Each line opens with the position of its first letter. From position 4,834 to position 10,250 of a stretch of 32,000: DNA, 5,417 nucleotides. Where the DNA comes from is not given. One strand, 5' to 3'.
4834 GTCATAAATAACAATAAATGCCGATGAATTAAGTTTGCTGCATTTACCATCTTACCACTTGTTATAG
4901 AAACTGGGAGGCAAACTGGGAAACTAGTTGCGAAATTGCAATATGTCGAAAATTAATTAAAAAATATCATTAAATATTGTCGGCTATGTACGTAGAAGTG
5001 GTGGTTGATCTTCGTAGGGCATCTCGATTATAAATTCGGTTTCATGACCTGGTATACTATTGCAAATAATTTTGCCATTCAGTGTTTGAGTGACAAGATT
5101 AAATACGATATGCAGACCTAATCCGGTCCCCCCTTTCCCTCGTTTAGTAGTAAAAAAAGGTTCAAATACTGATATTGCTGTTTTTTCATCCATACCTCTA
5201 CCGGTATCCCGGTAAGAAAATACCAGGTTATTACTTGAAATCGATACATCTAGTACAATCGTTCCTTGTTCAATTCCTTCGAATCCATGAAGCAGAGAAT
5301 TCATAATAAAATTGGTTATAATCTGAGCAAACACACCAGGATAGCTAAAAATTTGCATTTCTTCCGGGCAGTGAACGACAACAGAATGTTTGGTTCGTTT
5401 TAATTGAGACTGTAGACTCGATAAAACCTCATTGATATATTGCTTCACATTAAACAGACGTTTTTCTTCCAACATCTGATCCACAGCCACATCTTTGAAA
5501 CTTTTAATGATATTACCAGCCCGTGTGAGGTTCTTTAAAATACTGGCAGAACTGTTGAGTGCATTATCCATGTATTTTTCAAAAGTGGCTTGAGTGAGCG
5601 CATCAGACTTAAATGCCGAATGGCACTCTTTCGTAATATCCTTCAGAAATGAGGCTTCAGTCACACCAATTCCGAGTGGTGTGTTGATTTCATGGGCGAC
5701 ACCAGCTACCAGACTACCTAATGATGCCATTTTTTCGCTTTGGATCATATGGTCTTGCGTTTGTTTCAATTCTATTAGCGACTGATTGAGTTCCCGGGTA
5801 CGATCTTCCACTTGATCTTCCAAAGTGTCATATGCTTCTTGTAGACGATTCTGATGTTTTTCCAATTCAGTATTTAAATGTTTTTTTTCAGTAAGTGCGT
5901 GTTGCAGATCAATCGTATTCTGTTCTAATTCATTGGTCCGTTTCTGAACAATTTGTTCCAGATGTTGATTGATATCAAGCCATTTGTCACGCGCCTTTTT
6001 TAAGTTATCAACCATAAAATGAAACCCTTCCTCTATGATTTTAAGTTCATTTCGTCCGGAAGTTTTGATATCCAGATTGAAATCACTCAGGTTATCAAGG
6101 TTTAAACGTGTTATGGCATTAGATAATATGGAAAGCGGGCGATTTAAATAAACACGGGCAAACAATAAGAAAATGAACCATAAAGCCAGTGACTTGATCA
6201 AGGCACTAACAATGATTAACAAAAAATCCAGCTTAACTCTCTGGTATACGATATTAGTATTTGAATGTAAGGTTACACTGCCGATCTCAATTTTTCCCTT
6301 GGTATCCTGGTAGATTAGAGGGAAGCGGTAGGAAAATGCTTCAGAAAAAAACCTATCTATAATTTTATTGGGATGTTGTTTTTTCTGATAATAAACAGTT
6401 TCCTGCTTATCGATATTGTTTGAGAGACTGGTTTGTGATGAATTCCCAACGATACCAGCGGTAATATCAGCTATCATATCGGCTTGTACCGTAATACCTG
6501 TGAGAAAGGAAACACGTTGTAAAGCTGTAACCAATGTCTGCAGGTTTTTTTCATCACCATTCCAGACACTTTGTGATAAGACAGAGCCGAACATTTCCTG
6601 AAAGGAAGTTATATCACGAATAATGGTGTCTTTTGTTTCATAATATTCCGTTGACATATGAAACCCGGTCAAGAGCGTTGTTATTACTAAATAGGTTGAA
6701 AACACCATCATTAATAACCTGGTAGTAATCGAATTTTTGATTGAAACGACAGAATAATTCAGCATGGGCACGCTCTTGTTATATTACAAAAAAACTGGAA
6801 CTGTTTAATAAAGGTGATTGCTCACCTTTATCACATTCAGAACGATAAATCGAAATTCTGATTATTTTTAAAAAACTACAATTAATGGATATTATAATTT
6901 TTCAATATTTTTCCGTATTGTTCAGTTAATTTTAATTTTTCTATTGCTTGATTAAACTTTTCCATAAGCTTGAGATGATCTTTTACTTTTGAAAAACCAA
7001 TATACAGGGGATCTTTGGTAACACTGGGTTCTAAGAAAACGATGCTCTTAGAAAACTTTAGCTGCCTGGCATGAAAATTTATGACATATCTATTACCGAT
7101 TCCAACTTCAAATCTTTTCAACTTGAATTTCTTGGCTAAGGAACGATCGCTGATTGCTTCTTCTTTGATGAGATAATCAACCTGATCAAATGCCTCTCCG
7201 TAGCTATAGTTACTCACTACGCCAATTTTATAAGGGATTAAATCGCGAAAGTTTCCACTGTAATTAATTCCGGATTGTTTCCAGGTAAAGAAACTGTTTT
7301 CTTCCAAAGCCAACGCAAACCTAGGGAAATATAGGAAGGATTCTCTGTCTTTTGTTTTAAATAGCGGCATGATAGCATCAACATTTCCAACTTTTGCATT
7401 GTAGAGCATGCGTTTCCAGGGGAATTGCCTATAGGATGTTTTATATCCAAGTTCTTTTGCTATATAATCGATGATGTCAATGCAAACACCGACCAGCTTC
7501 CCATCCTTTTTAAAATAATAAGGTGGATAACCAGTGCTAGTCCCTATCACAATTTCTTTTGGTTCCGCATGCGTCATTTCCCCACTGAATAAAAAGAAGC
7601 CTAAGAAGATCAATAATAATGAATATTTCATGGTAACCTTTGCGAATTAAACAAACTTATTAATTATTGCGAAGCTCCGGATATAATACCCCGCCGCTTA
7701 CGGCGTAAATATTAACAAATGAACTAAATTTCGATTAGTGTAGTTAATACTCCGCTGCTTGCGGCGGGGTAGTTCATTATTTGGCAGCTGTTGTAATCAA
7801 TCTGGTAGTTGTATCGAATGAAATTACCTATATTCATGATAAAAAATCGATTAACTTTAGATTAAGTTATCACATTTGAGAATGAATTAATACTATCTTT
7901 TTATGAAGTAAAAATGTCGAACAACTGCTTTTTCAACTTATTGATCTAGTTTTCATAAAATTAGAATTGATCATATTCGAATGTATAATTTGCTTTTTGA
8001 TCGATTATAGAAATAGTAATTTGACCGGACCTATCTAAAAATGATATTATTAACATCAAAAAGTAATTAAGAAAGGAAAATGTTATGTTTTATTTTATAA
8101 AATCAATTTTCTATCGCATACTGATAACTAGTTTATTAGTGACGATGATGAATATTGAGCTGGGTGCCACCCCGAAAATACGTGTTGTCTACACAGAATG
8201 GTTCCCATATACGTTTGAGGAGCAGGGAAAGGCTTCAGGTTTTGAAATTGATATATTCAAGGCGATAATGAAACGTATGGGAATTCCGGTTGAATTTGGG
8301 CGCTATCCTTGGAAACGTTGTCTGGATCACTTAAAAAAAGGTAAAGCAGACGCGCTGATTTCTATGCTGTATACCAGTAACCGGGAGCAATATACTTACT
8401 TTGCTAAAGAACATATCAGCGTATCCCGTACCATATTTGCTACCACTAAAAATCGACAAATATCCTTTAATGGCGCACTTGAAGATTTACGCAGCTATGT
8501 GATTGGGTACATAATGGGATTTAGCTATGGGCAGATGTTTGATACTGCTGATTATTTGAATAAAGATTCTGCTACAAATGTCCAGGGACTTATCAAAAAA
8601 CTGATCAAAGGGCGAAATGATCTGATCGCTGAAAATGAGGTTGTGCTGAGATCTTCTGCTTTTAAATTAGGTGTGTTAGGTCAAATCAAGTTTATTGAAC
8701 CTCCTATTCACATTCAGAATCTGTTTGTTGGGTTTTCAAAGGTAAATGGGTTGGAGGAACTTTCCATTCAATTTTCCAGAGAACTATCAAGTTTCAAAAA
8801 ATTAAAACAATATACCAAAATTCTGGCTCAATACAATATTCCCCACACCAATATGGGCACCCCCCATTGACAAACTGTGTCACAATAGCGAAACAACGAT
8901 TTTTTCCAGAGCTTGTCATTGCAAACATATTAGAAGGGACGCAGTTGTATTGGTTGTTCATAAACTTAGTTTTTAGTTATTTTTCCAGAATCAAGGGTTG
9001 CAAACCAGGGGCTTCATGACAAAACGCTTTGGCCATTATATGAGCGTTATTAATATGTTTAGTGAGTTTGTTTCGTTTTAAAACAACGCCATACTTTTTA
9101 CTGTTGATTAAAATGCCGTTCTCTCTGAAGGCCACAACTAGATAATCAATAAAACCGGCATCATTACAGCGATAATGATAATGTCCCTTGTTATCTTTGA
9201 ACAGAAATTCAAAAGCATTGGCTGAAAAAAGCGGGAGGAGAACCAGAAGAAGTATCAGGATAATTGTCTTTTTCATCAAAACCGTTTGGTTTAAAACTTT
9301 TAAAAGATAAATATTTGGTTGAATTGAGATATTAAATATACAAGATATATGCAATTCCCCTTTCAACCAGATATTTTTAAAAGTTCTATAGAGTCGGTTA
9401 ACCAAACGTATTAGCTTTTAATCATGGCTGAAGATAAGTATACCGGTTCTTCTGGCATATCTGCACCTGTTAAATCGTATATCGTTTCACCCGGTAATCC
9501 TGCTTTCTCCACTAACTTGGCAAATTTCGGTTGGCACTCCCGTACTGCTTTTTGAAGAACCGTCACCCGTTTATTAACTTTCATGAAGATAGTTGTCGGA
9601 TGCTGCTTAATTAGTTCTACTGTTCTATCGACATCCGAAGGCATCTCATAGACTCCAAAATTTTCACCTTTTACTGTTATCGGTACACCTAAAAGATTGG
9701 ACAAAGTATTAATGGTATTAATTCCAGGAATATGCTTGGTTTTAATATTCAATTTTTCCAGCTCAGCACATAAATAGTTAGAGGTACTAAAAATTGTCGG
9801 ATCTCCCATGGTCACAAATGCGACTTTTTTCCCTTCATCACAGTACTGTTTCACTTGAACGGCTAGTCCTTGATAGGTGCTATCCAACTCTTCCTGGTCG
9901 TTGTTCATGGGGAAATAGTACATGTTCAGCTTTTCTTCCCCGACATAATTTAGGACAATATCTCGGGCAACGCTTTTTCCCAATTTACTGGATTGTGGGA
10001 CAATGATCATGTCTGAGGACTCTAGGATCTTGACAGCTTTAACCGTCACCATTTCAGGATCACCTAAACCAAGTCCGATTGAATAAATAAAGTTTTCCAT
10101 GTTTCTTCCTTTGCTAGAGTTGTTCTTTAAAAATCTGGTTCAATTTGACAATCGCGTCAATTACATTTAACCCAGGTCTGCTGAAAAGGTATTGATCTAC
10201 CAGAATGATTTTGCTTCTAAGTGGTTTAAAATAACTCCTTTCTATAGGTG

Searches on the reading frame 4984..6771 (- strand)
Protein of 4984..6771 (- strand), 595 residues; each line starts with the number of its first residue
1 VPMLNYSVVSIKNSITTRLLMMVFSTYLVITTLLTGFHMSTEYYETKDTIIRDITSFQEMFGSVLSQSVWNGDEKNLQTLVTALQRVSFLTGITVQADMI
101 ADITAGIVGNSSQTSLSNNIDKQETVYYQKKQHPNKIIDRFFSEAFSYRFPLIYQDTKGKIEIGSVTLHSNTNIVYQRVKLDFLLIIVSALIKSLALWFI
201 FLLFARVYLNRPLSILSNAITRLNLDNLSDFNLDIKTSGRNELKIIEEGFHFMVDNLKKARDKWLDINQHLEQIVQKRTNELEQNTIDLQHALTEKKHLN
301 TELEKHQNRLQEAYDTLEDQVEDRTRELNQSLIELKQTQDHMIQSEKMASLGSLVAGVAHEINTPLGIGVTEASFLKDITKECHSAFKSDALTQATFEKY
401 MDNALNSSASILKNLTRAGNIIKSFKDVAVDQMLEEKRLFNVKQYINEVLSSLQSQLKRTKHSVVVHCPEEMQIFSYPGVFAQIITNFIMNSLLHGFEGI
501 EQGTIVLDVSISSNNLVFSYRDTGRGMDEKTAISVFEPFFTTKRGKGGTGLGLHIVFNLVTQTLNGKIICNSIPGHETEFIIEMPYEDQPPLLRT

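Call 16: search_protein_families(library=pfam, proteins=[window:4984-6771:-], max_evalue=0.001)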
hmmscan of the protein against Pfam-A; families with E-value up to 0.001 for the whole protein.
window:4984-6771:- (595 aa): 1 family
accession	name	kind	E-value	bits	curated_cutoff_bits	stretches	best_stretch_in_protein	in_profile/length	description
PF02518.31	HATPase_c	-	4.3e-18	66.2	26.4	1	482-587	7-110/111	Histidine kinase-, DNA gyrase B-, and HSP90-like ATPase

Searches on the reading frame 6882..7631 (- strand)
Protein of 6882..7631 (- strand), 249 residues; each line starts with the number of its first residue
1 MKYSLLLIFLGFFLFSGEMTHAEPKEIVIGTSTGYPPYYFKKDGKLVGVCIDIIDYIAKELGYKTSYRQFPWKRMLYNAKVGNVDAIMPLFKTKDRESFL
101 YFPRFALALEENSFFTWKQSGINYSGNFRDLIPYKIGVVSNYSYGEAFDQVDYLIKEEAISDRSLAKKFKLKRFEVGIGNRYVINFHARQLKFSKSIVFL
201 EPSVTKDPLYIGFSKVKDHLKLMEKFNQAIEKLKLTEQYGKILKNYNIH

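Call 16: search_protein_families(library=pfam, proteins=[window:6882-7631:-], max_evalue=0.001)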
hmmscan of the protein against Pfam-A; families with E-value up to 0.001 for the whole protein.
window:6882-7631:- (249 aa): 1 family
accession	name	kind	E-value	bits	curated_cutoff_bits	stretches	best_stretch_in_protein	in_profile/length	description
PF00497.25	SBP_bac_3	-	5.4e-19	68.7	26.4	1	27-246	1-129/132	Bacterial extracellular solute-binding proteins, family 3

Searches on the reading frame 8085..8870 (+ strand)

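Call 10: search_protein_families(library=ncbifam, proteins=[window:8085-8870:+], max_evalue=0.00001)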
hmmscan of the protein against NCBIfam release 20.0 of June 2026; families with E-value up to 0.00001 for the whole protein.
window:8085-8870:+ (261 aa): 4 families
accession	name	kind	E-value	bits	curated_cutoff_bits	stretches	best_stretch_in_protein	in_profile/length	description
TIGR01096.1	3A0103s03R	subfamily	2.5e-12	46.8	256.35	1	38-247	33-246/250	lysine/arginine/ornithine ABC transporter substrate-binding protein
NF011965.0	PRK15437.1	equivalog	4.8e-07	29.6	459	1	45-215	43-214/260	histidine ABC transporter substrate-binding protein HisJ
NF008426.0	PRK11260.1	equivalog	6.6e-07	28.8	312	1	40-151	52-163/266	cystine ABC transporter substrate-binding protein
TIGR02995.1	ectoine_ehuB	equivalog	9.1e-07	28.4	190.9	0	31-112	34-118/275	ectoine/hydroxyectoine ABC transporter substrate-binding protein EhuB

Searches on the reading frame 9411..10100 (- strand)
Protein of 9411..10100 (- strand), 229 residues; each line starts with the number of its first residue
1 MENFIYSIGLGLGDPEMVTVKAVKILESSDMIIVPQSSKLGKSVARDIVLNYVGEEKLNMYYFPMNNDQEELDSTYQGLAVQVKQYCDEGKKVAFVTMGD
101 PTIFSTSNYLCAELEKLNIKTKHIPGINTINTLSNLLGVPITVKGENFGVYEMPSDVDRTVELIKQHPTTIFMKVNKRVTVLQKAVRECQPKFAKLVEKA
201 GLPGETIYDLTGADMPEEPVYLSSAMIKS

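Call 9: search_protein_families(library=ncbifam, proteins=[window:9411-10100:-], max_evalue=0.00001)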
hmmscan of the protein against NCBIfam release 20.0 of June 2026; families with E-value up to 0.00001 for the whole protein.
window:9411-10100:- (229 aa): 21 families
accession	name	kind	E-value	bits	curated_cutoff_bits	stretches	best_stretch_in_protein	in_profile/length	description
TIGR01467.1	cobI_cbiL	equivalog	6.2e-49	166.5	163.25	1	5-228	3-229/230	precorrin-2 C(20)-methyltransferase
NF004059.0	PRK05576.1-2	equivalog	1e-33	117.1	274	1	5-228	4-229/236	cobalt-factor II C(20)-methyltransferase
NF004058.0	PRK05576.1-1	equivalog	2.2e-30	105.8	239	1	5-207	4-199/221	cobalt-factor II C(20)-methyltransferase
NF004061.0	PRK05576.1-4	equivalog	5e-30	104.8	265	1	2-211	2-213/237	cobalt-factor II C(20)-methyltransferase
NF004614.0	PRK05948.1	equivalog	1.7e-29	102.9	251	1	5-227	8-234/242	precorrin-2 C(20)-methyltransferase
NF004062.0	PRK05576.1-5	equivalog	5.6e-26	91.3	194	1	5-188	3-179/219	cobalt-factor II C(20)-methyltransferase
NF004060.0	PRK05576.1-3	equivalog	6.5e-23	81.5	189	1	6-223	3-195/202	cobalt-factor II C(20)-methyltransferase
NF004063.0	PRK05576.1-6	equivalog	3.1e-22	79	235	1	5-143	3-136/235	cobalt-factor II C(20)-methyltransferase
NF004647.0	PRK05990.1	equivalog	5.6e-19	68.5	271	1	6-219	9-230/245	precorrin-2 C(20)-methyltransferase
TIGR01465.1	cobM_cbiF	equivalog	5e-13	48.9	259.65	1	5-144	1-125/247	precorrin-4 C(11)-methyltransferase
TIGR01469.1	cobA_cysG_Cterm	equivalog_domain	7.5e-12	45.5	185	1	5-188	3-184/238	uroporphyrinogen-III C-methyltransferase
TIGR02434.1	CobF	equivalog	1.1e-11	44.8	195.8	1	5-149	3-164/250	precorrin-6A synthase (deacetylating)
NF004790.0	PRK06136.1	subfamily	1.1e-10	41.5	198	1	4-150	5-141/250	uroporphyrinogen-III C-methyltransferase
NF007922.1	PRK10637.1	equivalog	2.1e-10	40.2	400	1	5-147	219-351/450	siroheme synthase CysG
TIGR01466.1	cobJ_cbiH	equivalog_domain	4.2e-10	39.6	246.35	1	5-142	1-123/239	precorrin-3B C(17)-methyltransferase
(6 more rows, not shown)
